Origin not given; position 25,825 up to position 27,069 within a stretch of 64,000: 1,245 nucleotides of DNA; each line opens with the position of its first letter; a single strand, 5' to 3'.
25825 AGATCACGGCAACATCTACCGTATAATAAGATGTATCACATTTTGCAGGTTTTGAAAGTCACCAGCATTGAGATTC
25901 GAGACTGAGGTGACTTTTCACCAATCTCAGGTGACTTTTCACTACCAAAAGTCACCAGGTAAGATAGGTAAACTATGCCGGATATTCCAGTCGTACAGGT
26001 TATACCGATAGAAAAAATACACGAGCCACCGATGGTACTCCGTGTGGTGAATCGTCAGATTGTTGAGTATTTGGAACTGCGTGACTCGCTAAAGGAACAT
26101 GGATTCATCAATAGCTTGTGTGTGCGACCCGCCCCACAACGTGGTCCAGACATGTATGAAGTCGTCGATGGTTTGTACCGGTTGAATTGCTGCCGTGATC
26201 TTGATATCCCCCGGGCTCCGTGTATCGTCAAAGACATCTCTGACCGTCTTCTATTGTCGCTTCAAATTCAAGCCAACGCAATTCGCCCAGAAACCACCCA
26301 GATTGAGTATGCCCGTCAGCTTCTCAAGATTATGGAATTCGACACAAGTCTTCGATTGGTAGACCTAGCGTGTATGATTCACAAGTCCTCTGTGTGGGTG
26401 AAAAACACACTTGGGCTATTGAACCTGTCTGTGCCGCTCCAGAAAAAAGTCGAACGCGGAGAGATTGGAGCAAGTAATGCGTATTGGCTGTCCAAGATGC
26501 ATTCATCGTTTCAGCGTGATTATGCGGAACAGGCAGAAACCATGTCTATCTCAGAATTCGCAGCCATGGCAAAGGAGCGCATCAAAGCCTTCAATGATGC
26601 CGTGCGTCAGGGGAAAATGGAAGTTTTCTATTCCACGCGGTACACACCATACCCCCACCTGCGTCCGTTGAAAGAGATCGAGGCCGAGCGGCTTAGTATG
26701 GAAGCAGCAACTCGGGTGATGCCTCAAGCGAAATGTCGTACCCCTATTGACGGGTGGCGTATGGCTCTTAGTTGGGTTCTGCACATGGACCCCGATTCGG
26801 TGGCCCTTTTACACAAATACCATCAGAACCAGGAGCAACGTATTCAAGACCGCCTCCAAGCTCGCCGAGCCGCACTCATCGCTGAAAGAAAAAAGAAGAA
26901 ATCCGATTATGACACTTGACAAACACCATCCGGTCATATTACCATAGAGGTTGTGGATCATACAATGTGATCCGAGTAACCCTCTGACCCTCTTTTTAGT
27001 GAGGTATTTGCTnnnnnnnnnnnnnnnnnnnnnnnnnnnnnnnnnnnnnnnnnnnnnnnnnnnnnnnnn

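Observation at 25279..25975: Iteron array between the divergent primase-helicase and parB genes: candidate replication origin and centromere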

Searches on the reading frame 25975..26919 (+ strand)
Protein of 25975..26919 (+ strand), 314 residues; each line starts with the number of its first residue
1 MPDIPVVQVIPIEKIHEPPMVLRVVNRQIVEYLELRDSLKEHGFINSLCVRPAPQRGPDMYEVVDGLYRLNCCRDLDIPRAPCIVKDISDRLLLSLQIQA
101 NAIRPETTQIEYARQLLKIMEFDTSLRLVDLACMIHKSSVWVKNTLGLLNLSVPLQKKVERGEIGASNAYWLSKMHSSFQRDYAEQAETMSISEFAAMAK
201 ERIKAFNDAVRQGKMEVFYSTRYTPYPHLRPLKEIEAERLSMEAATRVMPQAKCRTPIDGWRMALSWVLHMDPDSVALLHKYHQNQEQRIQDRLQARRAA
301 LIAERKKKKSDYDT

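Call 8: search_protein_families(library=pfam, proteins=[window:25975-26919:+])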
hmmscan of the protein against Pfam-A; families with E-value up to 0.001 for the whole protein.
window:25975-26919:+ (314 aa): 2 families
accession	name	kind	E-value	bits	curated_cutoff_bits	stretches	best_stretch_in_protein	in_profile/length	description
PF02195.25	ParB_N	-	5.2e-07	30.1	26.3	1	8-98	4-90/95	ParB N-terminal domain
PF17762.8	HTH_ParB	-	8.3e-06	26.3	22.6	1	108-193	4-91/102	ParB HTH domain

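Call 10: search_dna_similar(query=window:25975-26919:+, collection=phages, mode=protein, max_rows=25)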
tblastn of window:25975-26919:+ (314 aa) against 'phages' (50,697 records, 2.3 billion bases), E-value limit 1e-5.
Records with a match: 2; places in all: 2; records where one place covers at least 80% of the query: 0.
Best place of each record, by identity: <60% 2.
By first word of the organism name: Staphylococcus 2.
By host as written in the record: Staphylococcus aureus 2.
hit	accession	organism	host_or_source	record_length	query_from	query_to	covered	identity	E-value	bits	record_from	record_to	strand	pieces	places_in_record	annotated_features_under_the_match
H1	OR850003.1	Staphylococcus phage SA 1298 Kay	Staphylococcus aureus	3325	34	220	60%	26.3%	1e-9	65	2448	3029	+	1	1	record has no annotation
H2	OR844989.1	Staphylococcus phage SA 1306 Kay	Staphylococcus aureus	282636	34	220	60%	26.3%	1e-9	65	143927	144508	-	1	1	record has no annotation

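Call 13: find_related_loci(query=window:25975-26919:+, collection=viral_contigs, flank=6000)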
Query window:25975-26919:+ (314 aa) in viral_contigs; peptide patterns used: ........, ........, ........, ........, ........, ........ (x = any residue, [..] = any of these).
28 stretches matched a pattern, but none encodes a relative of the query by tblastn (E <= 1e-3).

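Call 14: find_homologous_proteins(query=window:25975-26919:+)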
Query window:25975-26919:+ (314 aa): 160 proteins with E <= 0.001 among 3498 candidates; the best 120 are listed.
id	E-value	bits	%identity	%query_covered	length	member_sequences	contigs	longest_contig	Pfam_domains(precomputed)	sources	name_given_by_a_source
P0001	1.3e-193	660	100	94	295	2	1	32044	PF17762.9,PF02195.27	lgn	-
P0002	2.9e-120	419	60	94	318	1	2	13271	PF17762.9,PF02195.27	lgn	-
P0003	3.9e-119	416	59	96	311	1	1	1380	PF17762.9,PF02195.27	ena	-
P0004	3.3e-117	409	59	99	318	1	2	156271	PF02195.27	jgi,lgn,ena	-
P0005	1.9e-104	367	52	98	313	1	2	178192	PF17762.9,PF02195.27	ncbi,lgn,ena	-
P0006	4.0e-82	294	49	88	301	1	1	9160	PF17762.9,PF02195.27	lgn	-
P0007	1.1e-81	293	48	88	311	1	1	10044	PF17762.9,PF02195.27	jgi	jgi:ParB/RepB/Spo0J family partition protein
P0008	2.5e-81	291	50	89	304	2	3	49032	PF17762.9,PF02195.27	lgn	-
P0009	3.7e-76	274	48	85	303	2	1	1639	PF17762.9,PF02195.27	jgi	-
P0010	2.4e-73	265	48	85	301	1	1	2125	PF17762.9,PF02195.27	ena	-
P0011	8.0e-73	264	48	86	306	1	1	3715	PF17762.9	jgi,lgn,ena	-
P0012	1.6e-72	263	47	85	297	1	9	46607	PF17762.9,PF02195.27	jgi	jgi:ParB/RepB/Spo0J family partition protein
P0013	2.0e-71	259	47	85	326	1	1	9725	PF17762.9,PF02195.27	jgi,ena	-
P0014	2.0e-71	259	49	85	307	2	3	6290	PF17762.9,PF02195.27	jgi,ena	-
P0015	1.0e-70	257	47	85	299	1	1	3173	PF17762.9,PF02195.27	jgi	jgi:ParB/RepB/Spo0J family partition protein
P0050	2.1e-66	242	45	85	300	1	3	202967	PF17762.9,PF02195.27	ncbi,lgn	ncbi:MAG: ParB/RepB/Spo0J family partition protein [Thermoguttaceae bacterium]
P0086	7.8e-64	234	45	85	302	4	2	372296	PF17762.9,PF02195.27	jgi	jgi:ParB/RepB/Spo0J family partition protein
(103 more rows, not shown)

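Call 16: find_encoding_contigs(protein=P0004, flank=6000, max_places=3)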
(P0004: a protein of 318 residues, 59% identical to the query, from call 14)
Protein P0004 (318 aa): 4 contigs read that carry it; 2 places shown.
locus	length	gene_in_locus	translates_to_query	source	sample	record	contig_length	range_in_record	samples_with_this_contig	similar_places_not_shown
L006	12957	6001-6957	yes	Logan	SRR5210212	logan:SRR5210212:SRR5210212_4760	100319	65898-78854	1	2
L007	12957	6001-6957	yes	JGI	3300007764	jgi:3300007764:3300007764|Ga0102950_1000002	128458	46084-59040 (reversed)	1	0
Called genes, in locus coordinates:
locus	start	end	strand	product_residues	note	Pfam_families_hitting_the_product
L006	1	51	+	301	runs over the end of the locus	-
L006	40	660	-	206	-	PF00929:RNase_T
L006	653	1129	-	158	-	-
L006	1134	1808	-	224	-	-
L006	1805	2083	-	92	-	-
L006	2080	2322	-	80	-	-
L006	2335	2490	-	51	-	-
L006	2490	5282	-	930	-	PF19263:DUF5906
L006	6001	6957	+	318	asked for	PF02195:ParB_N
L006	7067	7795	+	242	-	-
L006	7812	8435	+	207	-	PF00383:dCMP_cyt_deam_1, PF14437:MafB19-deam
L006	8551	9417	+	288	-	PF01145:Band_7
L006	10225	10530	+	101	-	-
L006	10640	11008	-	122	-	-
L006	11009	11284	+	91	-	PF04193:PQ-loop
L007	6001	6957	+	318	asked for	PF02195:ParB_N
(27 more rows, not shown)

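Call 17: find_encoding_contigs(protein=P0005, flank=6000, max_places=3)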
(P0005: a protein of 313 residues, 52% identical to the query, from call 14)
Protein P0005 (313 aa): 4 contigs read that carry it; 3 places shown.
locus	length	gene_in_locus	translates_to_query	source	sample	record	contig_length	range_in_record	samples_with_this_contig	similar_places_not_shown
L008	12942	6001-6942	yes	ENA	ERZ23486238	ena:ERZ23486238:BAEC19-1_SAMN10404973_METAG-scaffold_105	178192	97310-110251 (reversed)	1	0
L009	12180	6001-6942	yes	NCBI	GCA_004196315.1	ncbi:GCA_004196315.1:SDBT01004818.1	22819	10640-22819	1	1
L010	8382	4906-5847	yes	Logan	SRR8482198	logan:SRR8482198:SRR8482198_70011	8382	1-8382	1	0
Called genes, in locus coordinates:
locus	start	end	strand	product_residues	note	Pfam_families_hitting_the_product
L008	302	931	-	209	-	PF00929:RNase_T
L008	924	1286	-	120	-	-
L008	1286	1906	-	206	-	PF21448:DNMK (faint)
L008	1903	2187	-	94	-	-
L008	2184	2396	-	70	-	-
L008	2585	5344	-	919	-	PF19263:DUF5906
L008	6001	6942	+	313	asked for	PF02195:ParB_N, PF17762:HTH_ParB (weak)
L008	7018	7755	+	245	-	-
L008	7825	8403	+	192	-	PF13392:HNH_3 (faint)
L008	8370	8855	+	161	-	PF00383:dCMP_cyt_deam_1, PF14437:MafB19-deam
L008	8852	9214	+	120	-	-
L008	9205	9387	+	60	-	-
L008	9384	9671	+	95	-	-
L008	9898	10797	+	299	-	PF01145:Band_7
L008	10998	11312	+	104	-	-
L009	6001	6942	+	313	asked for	PF02195:ParB_N, PF17762:HTH_ParB (weak)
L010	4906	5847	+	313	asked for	PF02195:ParB_N, PF17762:HTH_ParB (weak)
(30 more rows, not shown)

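Call 18: find_encoding_contigs(protein=P0002, flank=6000, max_places=3)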
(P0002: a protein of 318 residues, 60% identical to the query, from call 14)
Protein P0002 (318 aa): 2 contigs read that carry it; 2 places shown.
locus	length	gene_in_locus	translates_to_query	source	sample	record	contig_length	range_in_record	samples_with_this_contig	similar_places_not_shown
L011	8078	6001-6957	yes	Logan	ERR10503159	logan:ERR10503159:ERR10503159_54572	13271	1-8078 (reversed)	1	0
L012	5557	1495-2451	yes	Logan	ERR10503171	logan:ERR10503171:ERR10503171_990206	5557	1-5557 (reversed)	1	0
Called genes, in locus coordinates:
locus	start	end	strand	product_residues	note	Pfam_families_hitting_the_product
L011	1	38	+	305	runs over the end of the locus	-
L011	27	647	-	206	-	PF00929:RNase_T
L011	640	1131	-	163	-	-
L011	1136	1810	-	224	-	-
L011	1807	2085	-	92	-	-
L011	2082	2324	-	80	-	-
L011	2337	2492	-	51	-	-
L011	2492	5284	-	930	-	PF19263:DUF5906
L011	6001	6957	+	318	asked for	PF02195:ParB_N, PF17762:HTH_ParB (weak)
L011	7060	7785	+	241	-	-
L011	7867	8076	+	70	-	?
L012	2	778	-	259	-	?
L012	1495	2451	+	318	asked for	PF02195:ParB_N, PF17762:HTH_ParB (weak)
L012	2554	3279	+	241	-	-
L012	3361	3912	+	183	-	PF00383:dCMP_cyt_deam_1, PF14437:MafB19-deam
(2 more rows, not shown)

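Call 26: search_solved_structures(query=window:25975-26919:+, max_evalue=0.01, show_alignments=2)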
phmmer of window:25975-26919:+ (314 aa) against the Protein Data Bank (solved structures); distinct sequences matched with E-value up to 0.01: 10.
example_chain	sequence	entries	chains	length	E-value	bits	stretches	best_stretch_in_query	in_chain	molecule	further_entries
1vz0_A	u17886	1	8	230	1.9e-12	50.5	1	32-173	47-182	Chromosome-partitioning protein Spo0J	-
7ol9_A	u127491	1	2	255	3.7e-09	39.6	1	33-167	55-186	Nucleoid occlusion protein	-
6t1f_A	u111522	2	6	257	4.4e-09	39.4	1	11-173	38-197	Chromosome-partitioning protein ParB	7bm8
6sdk_A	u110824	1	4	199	9.8e-07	31.7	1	33-170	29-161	Stage 0 sporulation protein J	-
7ng0_A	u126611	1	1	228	1.7e-06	30.9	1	34-160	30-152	Nucleoid occlusion protein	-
7nfu_A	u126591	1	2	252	2.1e-06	30.6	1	34-160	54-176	Nucleoid occlusion protein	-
4umk_A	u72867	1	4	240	4.3e-06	29.6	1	26-169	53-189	PROBABLE CHROMOSOME-PARTITIONING PROTEIN PARB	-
7o0n_A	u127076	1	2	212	2e-05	27.4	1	9-170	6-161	ParB family protein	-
7bnr_A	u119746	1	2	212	2.3e-05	27.2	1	9-170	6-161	ParB family protein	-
7bnk_A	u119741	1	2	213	3.9e-05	26.5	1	9-170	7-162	ParB family protein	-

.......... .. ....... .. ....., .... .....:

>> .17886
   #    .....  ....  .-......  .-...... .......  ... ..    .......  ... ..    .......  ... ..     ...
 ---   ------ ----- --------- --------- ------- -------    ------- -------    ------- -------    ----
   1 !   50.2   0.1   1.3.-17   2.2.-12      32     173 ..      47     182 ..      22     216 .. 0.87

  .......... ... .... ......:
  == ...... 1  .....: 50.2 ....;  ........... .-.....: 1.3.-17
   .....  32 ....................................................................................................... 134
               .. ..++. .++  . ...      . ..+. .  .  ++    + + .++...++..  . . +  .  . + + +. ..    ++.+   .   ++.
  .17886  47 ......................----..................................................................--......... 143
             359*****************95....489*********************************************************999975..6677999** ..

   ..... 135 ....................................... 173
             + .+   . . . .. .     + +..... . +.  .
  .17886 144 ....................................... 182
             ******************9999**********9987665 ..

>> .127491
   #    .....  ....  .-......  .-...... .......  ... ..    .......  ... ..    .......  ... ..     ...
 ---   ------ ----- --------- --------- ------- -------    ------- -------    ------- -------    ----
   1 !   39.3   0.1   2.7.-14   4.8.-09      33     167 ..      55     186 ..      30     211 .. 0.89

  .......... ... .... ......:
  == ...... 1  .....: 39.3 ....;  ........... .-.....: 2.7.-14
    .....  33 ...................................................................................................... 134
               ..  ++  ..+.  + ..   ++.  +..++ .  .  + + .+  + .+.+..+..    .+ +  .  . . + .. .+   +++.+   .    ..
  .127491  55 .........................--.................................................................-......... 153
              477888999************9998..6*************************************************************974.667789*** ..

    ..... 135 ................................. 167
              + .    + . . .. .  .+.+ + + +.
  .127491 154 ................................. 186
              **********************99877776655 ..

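Call 27: search_protein_families(library=phrogs, proteins=[window:25975-26919:+])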
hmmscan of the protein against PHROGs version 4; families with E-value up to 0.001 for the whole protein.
window:25975-26919:+ (314 aa): 6 families
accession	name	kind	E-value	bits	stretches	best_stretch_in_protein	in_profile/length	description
phrog_4715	-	DNA, RNA and nucleotide metabolism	1.4e-16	61.1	1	31-310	170-408/630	ParB-like partition protein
phrog_3264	-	DNA, RNA and nucleotide metabolism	7e-15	56.5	1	7-210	49-222/337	ParB-like partition protein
phrog_1033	-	DNA, RNA and nucleotide metabolism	2.3e-09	38.5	1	26-228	54-243/334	ParB-like partition protein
phrog_6218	-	DNA, RNA and nucleotide metabolism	2.7e-08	34.4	1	27-120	22-115/506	ParB-like partition protein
phrog_18726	-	unknown function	9.2e-06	25.6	1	81-195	108-221/572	-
phrog_31451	-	unknown function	0.00045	20.6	1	30-100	32-100/298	-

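Call 39: find_encoding_contigs(protein=P0050, flank=5000, max_places=2)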
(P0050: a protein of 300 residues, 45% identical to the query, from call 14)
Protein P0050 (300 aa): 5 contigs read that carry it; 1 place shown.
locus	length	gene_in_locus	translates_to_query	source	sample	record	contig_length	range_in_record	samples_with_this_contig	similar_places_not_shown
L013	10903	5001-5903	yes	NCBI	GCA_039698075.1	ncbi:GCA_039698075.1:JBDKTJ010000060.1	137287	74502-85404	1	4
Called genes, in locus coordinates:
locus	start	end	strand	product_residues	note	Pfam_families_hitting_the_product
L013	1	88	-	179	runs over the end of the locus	-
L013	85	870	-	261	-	-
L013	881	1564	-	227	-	PF00929:RNase_T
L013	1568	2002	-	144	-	PF18909:dGTP_diPhyd_N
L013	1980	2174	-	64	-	-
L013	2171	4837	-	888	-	PF19263:DUF5906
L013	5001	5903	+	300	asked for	PF02195:ParB_N, PF17762:HTH_ParB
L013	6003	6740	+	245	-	-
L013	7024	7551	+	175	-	-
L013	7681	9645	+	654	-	-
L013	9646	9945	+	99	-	-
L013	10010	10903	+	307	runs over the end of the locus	-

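Call 40: find_encoding_contigs(protein=P0086, flank=5000, max_places=2)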
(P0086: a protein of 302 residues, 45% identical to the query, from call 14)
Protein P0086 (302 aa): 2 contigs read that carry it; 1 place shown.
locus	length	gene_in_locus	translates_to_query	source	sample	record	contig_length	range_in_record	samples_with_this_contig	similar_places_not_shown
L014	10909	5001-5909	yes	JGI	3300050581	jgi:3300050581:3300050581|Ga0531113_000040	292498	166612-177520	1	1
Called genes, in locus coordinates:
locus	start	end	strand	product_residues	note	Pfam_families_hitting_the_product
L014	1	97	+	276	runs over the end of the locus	-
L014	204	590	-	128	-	-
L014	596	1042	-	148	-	-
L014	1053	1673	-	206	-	PF00929:RNase_T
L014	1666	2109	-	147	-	PF18909:dGTP_diPhyd_N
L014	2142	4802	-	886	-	PF19263:DUF5906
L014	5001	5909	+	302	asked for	PF02195:ParB_N, PF17762:HTH_ParB (faint)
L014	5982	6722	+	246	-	-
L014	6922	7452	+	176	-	-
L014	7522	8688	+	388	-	PF01170:UPF0020 (faint), PF01555:N6_N4_Mtase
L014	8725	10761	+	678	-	-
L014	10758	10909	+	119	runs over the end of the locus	-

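Call 41: find_encoding_contigs(protein=P0008, flank=5000, max_places=2)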
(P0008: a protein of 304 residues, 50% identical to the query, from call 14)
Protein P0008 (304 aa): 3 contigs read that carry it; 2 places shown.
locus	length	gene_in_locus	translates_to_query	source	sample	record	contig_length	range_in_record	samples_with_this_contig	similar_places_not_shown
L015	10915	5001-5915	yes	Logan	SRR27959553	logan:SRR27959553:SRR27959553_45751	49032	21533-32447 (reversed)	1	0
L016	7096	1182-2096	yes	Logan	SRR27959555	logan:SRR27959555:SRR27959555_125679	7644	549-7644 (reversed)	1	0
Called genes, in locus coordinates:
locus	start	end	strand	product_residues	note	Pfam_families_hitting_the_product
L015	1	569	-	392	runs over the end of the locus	-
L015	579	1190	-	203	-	PF00929:RNase_T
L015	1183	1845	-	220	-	-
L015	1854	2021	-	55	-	-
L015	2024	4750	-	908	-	PF19263:DUF5906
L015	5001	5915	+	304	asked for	PF02195:ParB_N, PF17762:HTH_ParB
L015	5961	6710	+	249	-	-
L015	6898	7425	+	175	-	-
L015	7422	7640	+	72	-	-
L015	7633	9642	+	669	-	-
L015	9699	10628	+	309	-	PF00089:Trypsin (weak), PF13365:Trypsin_2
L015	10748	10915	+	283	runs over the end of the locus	-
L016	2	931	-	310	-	?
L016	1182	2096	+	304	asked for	PF02195:ParB_N, PF17762:HTH_ParB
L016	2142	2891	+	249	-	-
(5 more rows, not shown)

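Call 48: find_related_loci(query=A1, collection=metagenome_contigs, flank=4000)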
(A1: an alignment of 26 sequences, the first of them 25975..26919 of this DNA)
Query A1 (314 aa) in metagenome_contigs; peptide patterns used: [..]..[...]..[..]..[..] (x = any residue, [..] = any of these).
262 stretches matched a pattern; 138 encode a relative of the query (tblastn E <= 1e-3); the best 80 are kept; 80 distinct loci.
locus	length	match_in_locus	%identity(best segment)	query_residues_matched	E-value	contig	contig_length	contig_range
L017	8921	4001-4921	52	7-313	3e-112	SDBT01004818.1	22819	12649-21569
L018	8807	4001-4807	46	10-278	1e-77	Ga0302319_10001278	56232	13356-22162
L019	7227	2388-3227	43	10-294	3e-77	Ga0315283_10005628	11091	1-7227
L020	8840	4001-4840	45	10-297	2e-77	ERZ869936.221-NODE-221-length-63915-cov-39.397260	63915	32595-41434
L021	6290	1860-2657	49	10-276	8e-77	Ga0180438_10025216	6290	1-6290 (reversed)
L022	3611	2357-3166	48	8-277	3e-77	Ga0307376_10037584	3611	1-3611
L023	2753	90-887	46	10-276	1e-77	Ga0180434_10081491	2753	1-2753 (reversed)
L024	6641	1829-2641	47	10-276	1e-76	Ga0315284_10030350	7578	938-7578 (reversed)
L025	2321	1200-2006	46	7-276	9e-79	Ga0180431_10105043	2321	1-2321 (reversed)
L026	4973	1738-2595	44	8-288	2e-76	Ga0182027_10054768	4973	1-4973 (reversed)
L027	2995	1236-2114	44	2-295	5e-77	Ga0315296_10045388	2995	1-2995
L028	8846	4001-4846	43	10-298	2e-75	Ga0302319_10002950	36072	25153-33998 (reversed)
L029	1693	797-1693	45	1-305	7e-79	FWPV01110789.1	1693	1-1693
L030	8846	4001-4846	42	10-298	3e-75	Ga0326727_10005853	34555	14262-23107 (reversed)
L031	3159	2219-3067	44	7-289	2e-75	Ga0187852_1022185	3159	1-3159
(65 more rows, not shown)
